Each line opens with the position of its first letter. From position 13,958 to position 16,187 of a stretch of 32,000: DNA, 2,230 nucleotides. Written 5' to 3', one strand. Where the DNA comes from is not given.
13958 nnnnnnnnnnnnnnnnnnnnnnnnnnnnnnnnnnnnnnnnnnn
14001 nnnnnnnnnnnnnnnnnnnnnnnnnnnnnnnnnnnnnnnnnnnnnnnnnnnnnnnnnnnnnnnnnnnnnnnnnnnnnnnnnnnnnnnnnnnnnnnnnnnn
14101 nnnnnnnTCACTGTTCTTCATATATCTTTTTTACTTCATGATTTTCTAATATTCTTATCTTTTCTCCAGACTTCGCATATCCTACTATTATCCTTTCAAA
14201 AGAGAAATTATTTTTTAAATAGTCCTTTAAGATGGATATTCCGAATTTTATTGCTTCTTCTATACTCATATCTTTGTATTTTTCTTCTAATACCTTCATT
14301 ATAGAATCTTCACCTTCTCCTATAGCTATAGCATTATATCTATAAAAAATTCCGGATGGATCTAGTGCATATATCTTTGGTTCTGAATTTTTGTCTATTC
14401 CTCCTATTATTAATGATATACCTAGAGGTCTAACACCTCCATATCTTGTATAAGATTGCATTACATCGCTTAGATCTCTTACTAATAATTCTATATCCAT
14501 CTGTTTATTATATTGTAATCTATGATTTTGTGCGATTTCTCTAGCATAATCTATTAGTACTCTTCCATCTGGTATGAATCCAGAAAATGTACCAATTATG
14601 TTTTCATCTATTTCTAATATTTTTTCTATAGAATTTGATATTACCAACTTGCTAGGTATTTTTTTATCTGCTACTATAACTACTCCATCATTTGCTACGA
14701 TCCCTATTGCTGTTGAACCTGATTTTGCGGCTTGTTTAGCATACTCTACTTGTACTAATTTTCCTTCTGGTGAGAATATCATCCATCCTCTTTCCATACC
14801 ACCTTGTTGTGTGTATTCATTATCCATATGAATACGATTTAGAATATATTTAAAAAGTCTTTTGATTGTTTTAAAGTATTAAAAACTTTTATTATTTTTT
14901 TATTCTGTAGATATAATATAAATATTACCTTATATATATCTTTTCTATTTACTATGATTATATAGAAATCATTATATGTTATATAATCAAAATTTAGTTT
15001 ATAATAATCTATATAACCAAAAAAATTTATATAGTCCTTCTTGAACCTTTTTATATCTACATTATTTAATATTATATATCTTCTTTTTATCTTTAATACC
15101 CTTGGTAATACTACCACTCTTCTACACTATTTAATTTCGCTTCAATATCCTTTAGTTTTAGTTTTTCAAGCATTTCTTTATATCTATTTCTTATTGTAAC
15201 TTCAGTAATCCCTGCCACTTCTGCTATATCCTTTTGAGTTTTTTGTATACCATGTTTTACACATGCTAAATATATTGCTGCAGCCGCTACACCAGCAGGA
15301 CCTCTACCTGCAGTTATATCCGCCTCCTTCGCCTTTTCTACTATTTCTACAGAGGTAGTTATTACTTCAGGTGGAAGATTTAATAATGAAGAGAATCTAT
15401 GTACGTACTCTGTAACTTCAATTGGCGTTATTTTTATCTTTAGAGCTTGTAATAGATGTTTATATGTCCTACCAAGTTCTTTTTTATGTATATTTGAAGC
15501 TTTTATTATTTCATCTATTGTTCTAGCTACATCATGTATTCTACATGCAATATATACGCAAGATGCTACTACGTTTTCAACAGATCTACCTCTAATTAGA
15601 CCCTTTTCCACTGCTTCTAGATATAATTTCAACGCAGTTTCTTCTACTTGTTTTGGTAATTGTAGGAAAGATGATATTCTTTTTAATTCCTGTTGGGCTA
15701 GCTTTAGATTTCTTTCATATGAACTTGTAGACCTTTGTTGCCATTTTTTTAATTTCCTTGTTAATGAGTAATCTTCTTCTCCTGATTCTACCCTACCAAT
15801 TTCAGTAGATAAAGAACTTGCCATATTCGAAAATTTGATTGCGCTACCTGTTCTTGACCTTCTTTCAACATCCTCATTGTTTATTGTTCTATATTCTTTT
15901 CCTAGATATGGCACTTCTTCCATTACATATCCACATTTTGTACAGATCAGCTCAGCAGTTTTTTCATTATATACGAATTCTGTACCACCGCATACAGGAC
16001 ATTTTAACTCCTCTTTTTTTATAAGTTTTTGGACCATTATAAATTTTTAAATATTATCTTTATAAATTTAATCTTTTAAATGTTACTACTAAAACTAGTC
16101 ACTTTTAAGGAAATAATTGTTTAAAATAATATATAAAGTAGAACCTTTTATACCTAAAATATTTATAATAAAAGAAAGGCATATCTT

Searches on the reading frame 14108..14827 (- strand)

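Call 117: search_protein_families(library=pfam, proteins=[window:14108-14827:-], max_evalue=0.001)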
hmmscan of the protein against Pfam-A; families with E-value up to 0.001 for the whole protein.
window:14108-14827:- (239 aa): 2 families
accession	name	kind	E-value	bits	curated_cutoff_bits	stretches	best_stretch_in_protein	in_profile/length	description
PF00227.31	Proteasome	-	2.4e-56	190.8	22.4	1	35-216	2-187/189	Proteasome subunit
PF10584.14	Proteasome_A_N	-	5.3e-08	32.8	27.7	1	17-33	7-23/23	Proteasome subunit A N-terminal signature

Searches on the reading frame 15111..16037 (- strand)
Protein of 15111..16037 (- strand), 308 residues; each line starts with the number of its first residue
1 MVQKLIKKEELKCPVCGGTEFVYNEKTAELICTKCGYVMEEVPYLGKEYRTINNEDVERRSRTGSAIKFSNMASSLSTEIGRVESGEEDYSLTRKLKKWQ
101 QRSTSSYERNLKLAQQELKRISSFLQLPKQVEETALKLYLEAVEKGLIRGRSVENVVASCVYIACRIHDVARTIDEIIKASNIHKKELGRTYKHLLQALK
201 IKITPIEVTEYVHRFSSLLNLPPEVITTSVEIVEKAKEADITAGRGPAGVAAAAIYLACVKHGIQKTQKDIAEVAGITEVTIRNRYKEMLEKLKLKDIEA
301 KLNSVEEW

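Call 63: search_protein_families(library=pfam, proteins=[window:15111-16037:-], max_evalue=0.001)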
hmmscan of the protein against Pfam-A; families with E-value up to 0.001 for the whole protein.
window:15111-16037:- (308 aa): 8 families
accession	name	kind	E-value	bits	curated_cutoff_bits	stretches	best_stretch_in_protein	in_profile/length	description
PF00382.24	TFIIB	-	4.1e-49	165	23.6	2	204-291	4-91/92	Transcription factor TFIIB repeat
PF08271.17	Zn_Ribbon_TF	-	1.9e-11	43.8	29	1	12-43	2-33/43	TFIIB zinc-binding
PF00134.28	Cyclin_N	-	6.8e-06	26.3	23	0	144-203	64-126/127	Cyclin, N-terminal domain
PF21886.1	BRF2-like_C_cyclin_rpt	-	1.6e-05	25.4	27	0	224-293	32-102/138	BRF2-like, C-terminal cyclin repeat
PF21913.1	ORC6_2nd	-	6e-05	23.9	27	0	248-289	43-84/87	ORC6 second cyclin-like domain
PF04545.22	Sigma70_r4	-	0.00017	21.5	24.1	1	266-294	21-49/50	Sigma-70, region 4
PF02984.24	Cyclin_C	-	0.00023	21.6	22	0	248-304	45-100/119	Cyclin, C-terminal domain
PF01857.25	RB_B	-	0.00053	20.4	26.9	0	108-192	7-93/144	Retinoblastoma-associated protein B domain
